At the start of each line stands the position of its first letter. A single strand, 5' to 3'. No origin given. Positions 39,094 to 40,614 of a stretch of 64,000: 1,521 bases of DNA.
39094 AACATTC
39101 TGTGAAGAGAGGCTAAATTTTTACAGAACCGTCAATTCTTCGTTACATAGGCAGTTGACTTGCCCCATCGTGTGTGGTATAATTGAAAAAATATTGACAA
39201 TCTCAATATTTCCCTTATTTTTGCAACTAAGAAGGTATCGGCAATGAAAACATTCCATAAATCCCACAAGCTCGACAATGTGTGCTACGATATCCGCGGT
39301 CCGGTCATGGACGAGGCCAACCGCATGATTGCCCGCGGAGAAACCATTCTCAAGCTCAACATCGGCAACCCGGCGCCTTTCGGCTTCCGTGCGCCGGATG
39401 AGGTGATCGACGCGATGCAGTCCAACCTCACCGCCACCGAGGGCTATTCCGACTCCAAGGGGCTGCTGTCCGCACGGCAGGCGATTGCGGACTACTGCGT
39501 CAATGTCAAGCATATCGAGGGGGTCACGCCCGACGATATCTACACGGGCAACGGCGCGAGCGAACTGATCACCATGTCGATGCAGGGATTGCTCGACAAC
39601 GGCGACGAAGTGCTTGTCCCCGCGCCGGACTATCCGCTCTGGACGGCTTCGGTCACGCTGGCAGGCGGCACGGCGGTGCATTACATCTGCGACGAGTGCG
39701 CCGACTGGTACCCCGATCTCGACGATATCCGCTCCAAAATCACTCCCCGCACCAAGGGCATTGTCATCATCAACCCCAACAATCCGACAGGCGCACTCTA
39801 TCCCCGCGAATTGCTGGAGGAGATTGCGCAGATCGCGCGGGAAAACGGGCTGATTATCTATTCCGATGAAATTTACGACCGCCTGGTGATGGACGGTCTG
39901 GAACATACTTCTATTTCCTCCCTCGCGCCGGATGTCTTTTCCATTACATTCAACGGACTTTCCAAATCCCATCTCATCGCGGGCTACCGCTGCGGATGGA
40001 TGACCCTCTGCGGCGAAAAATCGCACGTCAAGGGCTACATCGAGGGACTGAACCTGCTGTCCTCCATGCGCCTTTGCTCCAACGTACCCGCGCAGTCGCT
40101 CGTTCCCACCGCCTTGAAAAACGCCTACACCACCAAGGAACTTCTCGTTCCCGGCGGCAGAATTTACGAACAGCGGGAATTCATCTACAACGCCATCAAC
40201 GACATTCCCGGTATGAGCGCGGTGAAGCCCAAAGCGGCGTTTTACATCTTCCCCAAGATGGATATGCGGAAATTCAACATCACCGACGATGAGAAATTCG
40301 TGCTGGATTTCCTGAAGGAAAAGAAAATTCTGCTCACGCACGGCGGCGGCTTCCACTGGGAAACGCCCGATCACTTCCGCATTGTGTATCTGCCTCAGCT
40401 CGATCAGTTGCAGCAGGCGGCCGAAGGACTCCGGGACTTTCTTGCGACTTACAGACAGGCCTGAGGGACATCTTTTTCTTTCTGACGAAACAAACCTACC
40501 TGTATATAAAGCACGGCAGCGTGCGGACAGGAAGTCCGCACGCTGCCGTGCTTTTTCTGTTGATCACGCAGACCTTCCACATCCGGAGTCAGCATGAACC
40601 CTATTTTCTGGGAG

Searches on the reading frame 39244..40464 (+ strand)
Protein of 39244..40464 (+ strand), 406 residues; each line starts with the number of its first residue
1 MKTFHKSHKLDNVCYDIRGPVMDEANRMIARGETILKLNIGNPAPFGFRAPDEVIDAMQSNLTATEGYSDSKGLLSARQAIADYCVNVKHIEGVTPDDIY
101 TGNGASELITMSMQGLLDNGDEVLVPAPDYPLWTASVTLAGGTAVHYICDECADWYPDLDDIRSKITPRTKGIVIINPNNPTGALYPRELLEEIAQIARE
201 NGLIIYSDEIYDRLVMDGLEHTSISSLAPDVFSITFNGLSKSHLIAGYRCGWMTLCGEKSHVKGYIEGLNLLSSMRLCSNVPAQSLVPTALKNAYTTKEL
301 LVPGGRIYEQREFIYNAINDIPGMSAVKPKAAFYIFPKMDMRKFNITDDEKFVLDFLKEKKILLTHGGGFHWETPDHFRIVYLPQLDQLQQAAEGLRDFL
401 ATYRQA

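Call 15: search_protein_families(library=ncbifam, proteins=[window:39244-40464:+])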
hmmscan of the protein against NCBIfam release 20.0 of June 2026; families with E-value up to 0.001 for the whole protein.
window:39244-40464:+ (406 aa): 67 families (the best 25 are shown)
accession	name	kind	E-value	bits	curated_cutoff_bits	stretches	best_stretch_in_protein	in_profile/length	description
NF006230.0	PRK08363.1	equivalog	5.2e-101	338.3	534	1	6-401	4-393/398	alanine aminotransferase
TIGR01265.1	tyr_nico_aTase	subfamily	1e-68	232.2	292.45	1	6-400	5-399/403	tyrosine/nicotianamine family aminotransferase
TIGR01264.1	tyr_amTase_E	equivalog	2e-64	217.9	474.25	1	13-400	12-399/403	tyrosine transaminase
NF041091.1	asp_aminotase_Arch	equivalog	4.4e-59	200.2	550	1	23-400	17-375/376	aspartate aminotransferase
NF041364.1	GntC_guanitoxin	equivalog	5.6e-57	193.2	415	1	49-399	11-356/356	guanitoxin biosynthesis PLP-dependent (S)-gamma-hydroxy-L-arginine cyclodehydratase GntC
NF005744.0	PRK07568.1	subfamily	2e-52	178.4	389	1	25-405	22-395/398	pyridoxal phosphate-dependent aminotransferase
NF005334.0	PRK06855.1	equivalog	6.2e-52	176.9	443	1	10-336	10-340/434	pyridoxal phosphate-dependent aminotransferase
NF005817.0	PRK07683.1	equivalog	3.4e-50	170.8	575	1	24-404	19-385/387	aminotransferase A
NF005588.0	PRK07309.1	equivalog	1.3e-49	169.2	576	1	27-403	24-389/391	pyridoxal phosphate-dependent aminotransferase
NF005305.0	PRK06836.1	equivalog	3.2e-49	168.2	376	1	33-403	34-394/396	pyridoxal phosphate-dependent aminotransferase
NF005816.0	PRK07682.1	equivalog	2.3e-47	161.5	620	1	30-403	26-386/390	aminotransferase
NF004770.0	PRK06108.1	subfamily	5.3e-46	157.2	422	1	49-402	49-394/396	pyridoxal phosphate-dependent aminotransferase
NF006756.0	PRK09276.1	subfamily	5.8e-46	157.1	507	1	22-398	20-384/387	LL-diaminopimelate aminotransferase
TIGR03540.1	DapC_direct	equivalog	2.5e-45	155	593.25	1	25-397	21-381/383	LL-diaminopimelate aminotransferase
NF004975.0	PRK06348.1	equivalog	1.1e-44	152.9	549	1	20-396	16-379/384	pyridoxal phosphate-dependent aminotransferase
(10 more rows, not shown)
